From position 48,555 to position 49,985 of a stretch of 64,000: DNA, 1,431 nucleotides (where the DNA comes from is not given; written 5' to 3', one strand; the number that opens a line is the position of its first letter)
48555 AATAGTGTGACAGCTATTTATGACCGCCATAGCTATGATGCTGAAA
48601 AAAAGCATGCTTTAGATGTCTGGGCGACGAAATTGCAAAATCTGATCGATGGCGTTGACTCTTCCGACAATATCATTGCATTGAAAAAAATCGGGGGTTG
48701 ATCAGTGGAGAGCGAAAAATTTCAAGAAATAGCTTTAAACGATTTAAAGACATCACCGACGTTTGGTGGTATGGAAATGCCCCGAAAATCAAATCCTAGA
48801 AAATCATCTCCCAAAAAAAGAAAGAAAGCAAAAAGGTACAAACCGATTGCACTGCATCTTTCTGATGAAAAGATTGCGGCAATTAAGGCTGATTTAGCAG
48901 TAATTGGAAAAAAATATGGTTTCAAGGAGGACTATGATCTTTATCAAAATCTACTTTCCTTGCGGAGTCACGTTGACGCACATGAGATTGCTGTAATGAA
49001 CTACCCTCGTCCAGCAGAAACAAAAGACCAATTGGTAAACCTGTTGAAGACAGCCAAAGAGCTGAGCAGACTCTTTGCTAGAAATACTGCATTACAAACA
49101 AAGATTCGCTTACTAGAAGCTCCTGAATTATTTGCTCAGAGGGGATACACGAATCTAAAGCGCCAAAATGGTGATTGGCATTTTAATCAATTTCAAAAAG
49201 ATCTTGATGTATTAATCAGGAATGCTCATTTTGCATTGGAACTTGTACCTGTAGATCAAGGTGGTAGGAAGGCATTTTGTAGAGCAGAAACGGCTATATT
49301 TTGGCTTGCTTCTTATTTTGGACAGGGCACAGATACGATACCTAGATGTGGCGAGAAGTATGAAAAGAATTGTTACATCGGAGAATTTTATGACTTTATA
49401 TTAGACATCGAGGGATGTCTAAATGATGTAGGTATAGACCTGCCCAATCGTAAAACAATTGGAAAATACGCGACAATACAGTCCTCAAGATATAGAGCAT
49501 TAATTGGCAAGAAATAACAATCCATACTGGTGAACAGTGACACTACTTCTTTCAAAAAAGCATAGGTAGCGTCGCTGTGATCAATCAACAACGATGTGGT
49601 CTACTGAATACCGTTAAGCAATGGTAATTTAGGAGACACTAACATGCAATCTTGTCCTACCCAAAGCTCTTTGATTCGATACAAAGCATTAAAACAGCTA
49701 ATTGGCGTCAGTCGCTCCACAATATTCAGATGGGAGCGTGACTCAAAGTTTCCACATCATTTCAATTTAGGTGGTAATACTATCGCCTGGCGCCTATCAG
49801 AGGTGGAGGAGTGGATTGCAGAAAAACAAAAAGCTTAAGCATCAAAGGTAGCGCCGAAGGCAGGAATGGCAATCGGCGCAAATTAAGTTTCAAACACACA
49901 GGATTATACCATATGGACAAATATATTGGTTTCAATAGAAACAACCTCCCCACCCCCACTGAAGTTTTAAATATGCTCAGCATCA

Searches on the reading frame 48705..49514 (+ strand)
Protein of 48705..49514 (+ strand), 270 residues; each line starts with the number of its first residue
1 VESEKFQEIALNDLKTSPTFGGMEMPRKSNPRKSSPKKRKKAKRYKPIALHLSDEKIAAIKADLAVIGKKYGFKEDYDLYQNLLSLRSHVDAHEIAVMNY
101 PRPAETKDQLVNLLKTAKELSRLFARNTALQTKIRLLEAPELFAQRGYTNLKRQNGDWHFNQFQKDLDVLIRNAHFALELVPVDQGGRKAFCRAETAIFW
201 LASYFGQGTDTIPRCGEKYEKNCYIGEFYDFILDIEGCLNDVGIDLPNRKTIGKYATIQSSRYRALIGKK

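Call 6: search_protein_families(library=pfam, proteins=[window:48705-49514:+], max_evalue=0.01)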
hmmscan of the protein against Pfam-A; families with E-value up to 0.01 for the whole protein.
window:48705-49514:+ (270 aa): 0 families

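Call 11: search_protein_families(library=phrogs, proteins=[window:48705-49514:+], max_evalue=0.01)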
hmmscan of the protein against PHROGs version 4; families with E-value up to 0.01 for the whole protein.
window:48705-49514:+ (270 aa): 0 families

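Call 12: search_protein_families(library=padloc, proteins=[window:48705-49514:+], max_evalue=0.01)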
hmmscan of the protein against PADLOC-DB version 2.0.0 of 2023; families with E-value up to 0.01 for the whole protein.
window:48705-49514:+ (270 aa): 0 families

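Call 40: search_solved_structures(query=window:48705-49514:+, max_evalue=1)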
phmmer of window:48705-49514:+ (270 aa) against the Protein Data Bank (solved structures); distinct sequences matched with E-value up to 1: 1.
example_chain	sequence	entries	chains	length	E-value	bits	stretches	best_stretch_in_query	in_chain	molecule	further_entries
3eg4_A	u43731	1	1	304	0.026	17.3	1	101-219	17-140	2,3,4,5-tetrahydropyridine-2,6-dicarboxylate N-succinyltransferase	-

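Call 44: find_homologous_proteins(query=window:48705-49514:+, max_evalue=0.001)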
Query window:48705-49514:+ (270 aa): 2 proteins with E <= 0.001 among 462 candidates.
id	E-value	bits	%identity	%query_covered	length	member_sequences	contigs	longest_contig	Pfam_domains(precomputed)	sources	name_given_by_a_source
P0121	3.1e-179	612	100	100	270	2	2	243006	-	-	-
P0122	2.2e-55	206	48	81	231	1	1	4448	-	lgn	-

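Call 46: find_encoding_contigs(protein=P0122, flank=10000, max_places=4)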
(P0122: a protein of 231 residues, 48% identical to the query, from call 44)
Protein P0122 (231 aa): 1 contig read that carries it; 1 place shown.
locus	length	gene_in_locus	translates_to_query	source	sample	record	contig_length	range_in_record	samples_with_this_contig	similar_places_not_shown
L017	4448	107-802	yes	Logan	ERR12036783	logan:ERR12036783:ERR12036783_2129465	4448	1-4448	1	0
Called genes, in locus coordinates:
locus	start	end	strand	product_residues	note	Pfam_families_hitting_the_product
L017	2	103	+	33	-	?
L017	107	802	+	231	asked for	-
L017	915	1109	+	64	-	PF05930:Phage_AlpA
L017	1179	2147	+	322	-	PF08273:Zn_Ribbon_Prim, PF13362:Toprim_3 (weak)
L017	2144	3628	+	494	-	-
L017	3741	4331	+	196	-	-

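Call 52: search_protein_representatives(protein=window:48705-49514:+)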
Query: 270 residues. Proteins with E-value up to 0.001 (for the whole library): 40; up to 1e-10: 26; up to 1e-30: 3. The best 40 are listed.
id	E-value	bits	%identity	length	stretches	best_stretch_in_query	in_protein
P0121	9.8e-180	612.0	100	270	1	1-270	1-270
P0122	6.9e-56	206.0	48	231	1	52-269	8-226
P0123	1.8e-31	126.0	38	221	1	61-261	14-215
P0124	6.5e-28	114.3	38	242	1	66-267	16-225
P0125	1.0e-26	110.4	33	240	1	61-265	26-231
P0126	1.5e-26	109.9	33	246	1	58-257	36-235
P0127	3.6e-25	105.4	34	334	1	53-248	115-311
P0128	3.9e-25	105.3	33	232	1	63-264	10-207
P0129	3.9e-25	105.2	34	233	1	64-264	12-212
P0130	5.2e-25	104.8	34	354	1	54-266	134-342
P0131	7.5e-19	84.6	31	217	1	64-266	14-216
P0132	1.1e-18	84.1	32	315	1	61-242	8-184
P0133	2.1e-18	83.2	27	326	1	56-267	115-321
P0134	2.0e-17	80.0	30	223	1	60-266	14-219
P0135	9.2e-17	77.8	30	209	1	66-258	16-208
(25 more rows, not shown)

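Call 56: search_protein_families(library=pfam, alignment_id=A1, max_evalue=0.01)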
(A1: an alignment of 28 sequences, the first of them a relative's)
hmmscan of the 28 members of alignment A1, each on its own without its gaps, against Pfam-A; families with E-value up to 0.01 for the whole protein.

A. member 1, P0121 (270 aa): 0 families

B. families by the number of members that match (of 28 scanned): 6 families
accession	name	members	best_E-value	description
PF17761.7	DUF1016_N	1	7.9e-07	DUF1016 N-terminal domain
PF02498.22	Bro-N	1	1e-05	BRO family, N-terminal domain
PF00995.28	Sec1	1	0.0022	Sec1 family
PF05008.21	V-SNARE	1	0.0039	Vesicle transport v-SNARE protein N-terminus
PF22659.2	YycE-like_C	1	0.0065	YycE-like C-terminal domain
PF04652.21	Vta1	1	0.0066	Vta1 like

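Call 57: find_encoding_contigs(protein=P0123, flank=8000, max_places=2)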
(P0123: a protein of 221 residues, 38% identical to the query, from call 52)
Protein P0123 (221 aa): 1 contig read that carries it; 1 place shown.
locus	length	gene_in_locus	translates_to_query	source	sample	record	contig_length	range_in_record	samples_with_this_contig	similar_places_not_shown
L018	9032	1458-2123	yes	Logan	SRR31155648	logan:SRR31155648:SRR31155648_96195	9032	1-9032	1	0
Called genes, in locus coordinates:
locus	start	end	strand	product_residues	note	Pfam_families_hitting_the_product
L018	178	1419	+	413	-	PF13356:Arm-DNA-bind_3, PF00589:Phage_integrase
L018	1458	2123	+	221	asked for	-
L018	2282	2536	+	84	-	PF12728:HTH_17 (weak)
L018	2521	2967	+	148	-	-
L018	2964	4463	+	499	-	PF13148:DUF3987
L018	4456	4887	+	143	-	-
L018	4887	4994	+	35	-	-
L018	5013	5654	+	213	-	-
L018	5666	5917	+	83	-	-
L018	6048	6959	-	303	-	-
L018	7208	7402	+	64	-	-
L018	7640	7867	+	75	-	-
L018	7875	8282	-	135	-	-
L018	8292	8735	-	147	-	PF13274:SocA_Panacea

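Call 60: search_protein_families(library=ncbifam, proteins=[L018:5666-5914:+, L018:5013-5651:+, L017:3741-4328:+, window:48705-49514:+], max_evalue=1)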
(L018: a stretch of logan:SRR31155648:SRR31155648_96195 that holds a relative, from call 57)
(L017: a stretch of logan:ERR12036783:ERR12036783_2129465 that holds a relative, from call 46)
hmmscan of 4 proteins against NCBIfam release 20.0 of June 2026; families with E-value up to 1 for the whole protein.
L018:5666-5914:+ (83 aa): 2 families
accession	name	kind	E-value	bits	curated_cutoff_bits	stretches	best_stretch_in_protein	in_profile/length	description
NF041373.1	HGG_STG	domain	1.2e-12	47.3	29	1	13-48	1-37/38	HGGxSTG domain-containing protein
NF040601.1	TerS_not_xtmA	equivalog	5e-05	23.1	120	1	38-59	79-102/233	phage terminase small subunit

L018:5013-5651:+ (213 aa): 2 families
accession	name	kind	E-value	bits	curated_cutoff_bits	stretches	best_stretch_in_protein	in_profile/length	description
NF005833.0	PRK07737.1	equivalog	0.0071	15.4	444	1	49-132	29-112/501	flagellar hook-associated protein 2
NF045893.1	ICE_Mbov_0398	domain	0.13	12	80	1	60-145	75-158/159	Mbov_0398 family ICE element protein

L017:3741-4328:+ (196 aa): 0 families

window:48705-49514:+ (270 aa): 1 family
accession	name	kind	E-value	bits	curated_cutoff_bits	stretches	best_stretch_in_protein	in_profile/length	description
NF008101.0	PRK10846.1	equivalog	0.18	10.5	360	0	71-122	330-380/422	bifunctional tetrahydrofolate synthase/dihydrofolate synthase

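Call 61: predict_structure(alignment_id=A1)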
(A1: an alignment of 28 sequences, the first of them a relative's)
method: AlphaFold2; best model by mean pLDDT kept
length: 270 residues; sequences in the alignment: 28
mean_pLDDT: 88.4   pTM: 0.75
mean pLDDT of the five models: 88.4, 88.3, 87.7, 87.0, 86.7
residues with pLDDT >= 90: 206; 70-90: 19; 50-70: 22; < 50: 23
segments of 3 or more residues with pLDDT < 50: 5-23
pLDDT, mean of each block of 10 residues (from residue 1): 46 46 51 64 72 96 98 98 96 94 97 98 96 96 95 90 96 98 93 97 98 96 96 98 96 98 89
secondary structure, 60 per line:
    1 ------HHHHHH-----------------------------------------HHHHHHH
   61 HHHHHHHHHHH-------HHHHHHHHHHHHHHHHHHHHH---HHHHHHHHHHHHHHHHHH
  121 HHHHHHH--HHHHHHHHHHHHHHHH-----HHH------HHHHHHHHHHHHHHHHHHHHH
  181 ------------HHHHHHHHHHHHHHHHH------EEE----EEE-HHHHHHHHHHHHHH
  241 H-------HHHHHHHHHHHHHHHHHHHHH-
elements in order: H7-12 H54-71 H79-99 H103-127 H130-145 H160-180 H193-209 E216-218 E223-225 H227-241 H249-269

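Call 65: fold_search(model_id=the predicted structure, library=pdb)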
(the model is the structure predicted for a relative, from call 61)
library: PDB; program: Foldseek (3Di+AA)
matches with E <= 10: 209; with E <= 0.001: 0
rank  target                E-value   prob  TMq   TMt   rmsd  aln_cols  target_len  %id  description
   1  6djl_E                4.1e-01  0.08  0.13  0.14  21.9       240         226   13  Crystal structure of the Rab11 GEF SH3BP5 bound to nucleotide free Rab11A (released 2018-09-26)
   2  8cic                  7.0e-01  0.06  0.11  0.09  23.2       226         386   12  Crystal structure of stabilized A2A adenosine receptor A2AR-StaR2-bRIL in complex with clinical candidate Etrumadenant (released 2023-05-31)
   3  6ixg_B                7.4e-01  0.08  0.13  0.16  23.4       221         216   13  Crystal structure of native apo SH3BP5 (P41) (released 2019-03-20)
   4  6djl_B                7.8e-01  0.06  0.13  0.14  22.3       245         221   13  Crystal structure of the Rab11 GEF SH3BP5 bound to nucleotide free Rab11A (released 2018-09-26)
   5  5iua                  8.7e-01  0.05  0.10  0.08  23.1       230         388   12  Crystal structure of stabilized A2A adenosine receptor A2AR-StaR2-bRIL in complex with compound 12b at 2.2A resolution (released 2016-06-29)
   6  6dry                  9.1e-01  0.05  0.10  0.07  23.2       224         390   11  Structural Determinants of Activation and Biased Agonism at the 5-HT2B Receptor (released 2018-08-29)
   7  5a7d_N                9.6e-01  0.03  0.10  0.10  22.7       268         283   12  Tetrameric assembly of LGN with Inscuteable (released 2016-08-03)
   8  5iu8                  1.0e+00  0.05  0.10  0.09  22.6       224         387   12  Crystal structure of stabilized A2A adenosine receptor A2AR-StaR2-bRIL in complex with compound 12f at 2.0A resolution (released 2016-06-29)
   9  5om4                  1.1e+00  0.05  0.10  0.09  22.6       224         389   12  Structure of the A2A-StaR2-bRIL562-Compound 4e complex at 1.86A obtained from in meso soaking experiments (24 hour soak) (released 2018-01-17)
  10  9l3r_B                1.2e+00  0.08  0.14  0.18  20.7       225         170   11  Human PI3KDELTA in complex with Zandelisib (released 2025-06-11)
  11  5mzj                  1.3e+00  0.06  0.12  0.09  22.6       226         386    9  Crystal structure of stabilized A2A adenosine receptor A2AR-StaR2-bRIL in complex with theophylline at 2.0A resolution (released 2017-07-26)
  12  7pp1                  1.3e+00  0.04  0.11  0.09  21.7       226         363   13  Crystal structure of the P2Y12 receptor in complex with the inverse agonist selatogrel. (released 2022-11-02)
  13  8i21_B                1.3e+00  0.03  0.10  0.10  27.9       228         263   14  Cryo-EM structure of 6-subunit Smc5/6 arm region (released 2024-06-26)
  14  8pwn                  1.4e+00  0.06  0.12  0.09  22.6       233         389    9  Structure of A2A adenosine receptor A2AR-StaR2-bRIL, solved at wavelength 2.75 A (released 2023-10-25)
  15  5om1                  1.5e+00  0.04  0.10  0.09  22.6       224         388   12  Structure of the A2A-StaR2-bRIL562-Compound 4e complex at 2.1A obtained from in meso soaking experiments (1 hour soak). (released 2018-01-17)
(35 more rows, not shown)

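Call 71: fold_search(model_id=the predicted structure, library=viral)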
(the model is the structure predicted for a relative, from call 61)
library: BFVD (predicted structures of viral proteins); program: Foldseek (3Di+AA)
matches with E <= 10: 154; with E <= 0.001: 0
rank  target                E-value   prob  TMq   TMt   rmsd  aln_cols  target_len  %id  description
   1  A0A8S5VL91            1.6e-01  0.10  0.12  0.12  31.5       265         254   12  Uncharacterized protein [Ackermannviridae sp.]
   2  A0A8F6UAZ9            3.8e-01  0.06  0.13  0.06  28.4       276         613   16  Putative DNA double-strand break repair rad50 ATPase-like protein [Rhinella marina erythrocytic-like virus]
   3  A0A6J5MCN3            4.7e-01  0.10  0.13  0.17  23.1       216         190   12  Internal virion protein [uncultured Caudovirales phage]
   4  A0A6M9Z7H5            1.0e+00  0.04  0.10  0.15  20.4       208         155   13  (no name in the UniProt tables at hand)
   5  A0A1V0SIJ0            1.1e+00  0.04  0.13  0.13  24.8       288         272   14  Uncharacterized protein [Klosneuvirus KNV1]
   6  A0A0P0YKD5            1.2e+00  0.08  0.14  0.19  18.9       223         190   12  Uncharacterized protein [Muko virus]
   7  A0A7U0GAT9            1.2e+00  0.04  0.13  0.12  30.0       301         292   14  (no name in the UniProt tables at hand)
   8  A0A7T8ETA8            1.2e+00  0.11  0.15  0.17  13.2       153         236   16  (no name in the UniProt tables at hand)
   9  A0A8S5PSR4            1.2e+00  0.07  0.14  0.13  38.5       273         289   13  Uncharacterized protein [Myoviridae sp. ctzS633]
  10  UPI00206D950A         1.3e+00  0.12  0.21  0.28  11.7       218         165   11  (no name look-up for this kind of identifier)
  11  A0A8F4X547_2          1.4e+00  0.06  0.15  0.05  29.2       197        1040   14  Uncharacterized protein [Rhizoctonia solani phlegivirus 4]
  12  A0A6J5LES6            1.4e+00  0.04  0.13  0.13  21.3       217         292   12  Intramolecular chaperone auto-processing domain containing protein [uncultured Caudovirales phage]
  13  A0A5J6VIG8            1.4e+00  0.03  0.09  0.07  29.1       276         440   15  Uncharacterized protein [Megaviridae environmental sample]
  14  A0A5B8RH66            1.6e+00  0.08  0.17  0.17  22.1       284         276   13  Uncharacterized protein [Iridovirus Liz-CrIV]
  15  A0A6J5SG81            1.7e+00  0.08  0.13  0.19  25.1       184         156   12  Uncharacterized protein [uncultured Caudovirales phage]
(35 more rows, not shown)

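Call 91: find_related_loci(query=A4, collection=viral_contigs, flank=10000)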
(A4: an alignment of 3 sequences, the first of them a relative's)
Query A4 (270 aa) in viral_contigs; peptide patterns used: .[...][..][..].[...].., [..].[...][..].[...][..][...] (x = any residue, [..] = any of these).
340 stretches matched a pattern, but none encodes a relative of the query by tblastn (E <= 1e-3).

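Call 92: find_encoding_contigs(protein=P0124, flank=10000, max_places=2)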
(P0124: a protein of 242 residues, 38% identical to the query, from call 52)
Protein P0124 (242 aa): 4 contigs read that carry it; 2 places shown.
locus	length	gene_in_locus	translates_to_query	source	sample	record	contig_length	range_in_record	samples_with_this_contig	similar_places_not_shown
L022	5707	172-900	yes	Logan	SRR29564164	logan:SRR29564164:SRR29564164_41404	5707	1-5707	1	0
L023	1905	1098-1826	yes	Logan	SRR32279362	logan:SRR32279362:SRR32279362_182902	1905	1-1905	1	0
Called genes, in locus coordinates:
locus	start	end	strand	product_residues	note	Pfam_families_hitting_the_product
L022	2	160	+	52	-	?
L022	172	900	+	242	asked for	-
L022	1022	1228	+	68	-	-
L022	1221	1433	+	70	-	PF12728:HTH_17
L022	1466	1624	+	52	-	-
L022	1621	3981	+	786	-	PF03288:Pox_D5 (faint), PF08706:D5_N, PF19263:DUF5906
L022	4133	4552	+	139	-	PF18932:DUF5681 (weak)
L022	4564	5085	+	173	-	-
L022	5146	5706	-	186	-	?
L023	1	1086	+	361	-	?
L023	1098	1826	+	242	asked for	-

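Call 93: find_encoding_contigs(protein=P0133, flank=10000, max_places=2)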
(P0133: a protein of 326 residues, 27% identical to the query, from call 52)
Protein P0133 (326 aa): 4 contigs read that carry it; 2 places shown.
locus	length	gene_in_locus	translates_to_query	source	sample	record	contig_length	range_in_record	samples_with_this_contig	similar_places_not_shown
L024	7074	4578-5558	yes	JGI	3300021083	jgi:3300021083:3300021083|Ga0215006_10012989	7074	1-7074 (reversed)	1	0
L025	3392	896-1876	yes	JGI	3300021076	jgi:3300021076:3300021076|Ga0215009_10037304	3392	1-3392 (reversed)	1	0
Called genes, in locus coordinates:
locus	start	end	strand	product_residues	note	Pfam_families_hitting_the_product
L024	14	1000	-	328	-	PF01555:N6_N4_Mtase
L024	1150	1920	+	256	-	-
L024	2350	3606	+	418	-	PF13356:Arm-DNA-bind_3, PF00589:Phage_integrase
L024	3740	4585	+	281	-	PF02498:Bro-N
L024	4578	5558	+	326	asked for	PF02498:Bro-N (weak)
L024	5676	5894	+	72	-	-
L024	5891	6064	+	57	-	-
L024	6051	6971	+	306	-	PF13362:Toprim_3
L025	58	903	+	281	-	PF02498:Bro-N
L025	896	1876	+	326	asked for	PF02498:Bro-N (weak)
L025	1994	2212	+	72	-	-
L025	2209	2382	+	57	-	-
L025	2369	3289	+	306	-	PF13362:Toprim_3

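Call 100: search_protein_families(library=pfam, proteins=[L022:4133-4549:+, L022:4564-5082:+], max_evalue=0.01)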
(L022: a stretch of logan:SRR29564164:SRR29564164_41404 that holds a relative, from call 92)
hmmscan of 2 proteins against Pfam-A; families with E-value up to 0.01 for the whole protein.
L022:4133-4549:+ (139 aa): 1 family
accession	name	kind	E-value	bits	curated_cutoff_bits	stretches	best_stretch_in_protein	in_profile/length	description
PF18932.5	DUF5681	-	2.4e-07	31.7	27.5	1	3-62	5-75/77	Family of unknown function (DUF5681)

L022:4564-5082:+ (173 aa): 0 families

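Call 124: search_dna_similar(query=window:48705-49514:+, collection=plasmids, mode=protein, max_evalue=0.01, max_rows=10)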
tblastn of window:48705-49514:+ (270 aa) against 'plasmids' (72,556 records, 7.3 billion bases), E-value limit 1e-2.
No match.

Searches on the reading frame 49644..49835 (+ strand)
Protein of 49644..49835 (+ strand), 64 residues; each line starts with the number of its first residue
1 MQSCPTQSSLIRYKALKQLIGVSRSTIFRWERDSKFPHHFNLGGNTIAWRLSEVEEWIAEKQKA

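Call 6: search_protein_families(library=pfam, proteins=[window:49644-49835:+], max_evalue=0.01)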
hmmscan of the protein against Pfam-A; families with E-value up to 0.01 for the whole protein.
window:49644-49835:+ (64 aa): 3 families
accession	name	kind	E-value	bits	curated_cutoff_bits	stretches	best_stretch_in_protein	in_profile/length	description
PF05930.18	Phage_AlpA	-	4.3e-17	62.2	21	1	10-58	3-51/51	Prophage CP4-57 regulatory protein (AlpA)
PF12728.13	HTH_17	-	3.6e-05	24.4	27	1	18-61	9-50/51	Helix-turn-helix domain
PF01381.28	HTH_3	-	0.00077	19.9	23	1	14-33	13-32/55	Helix-turn-helix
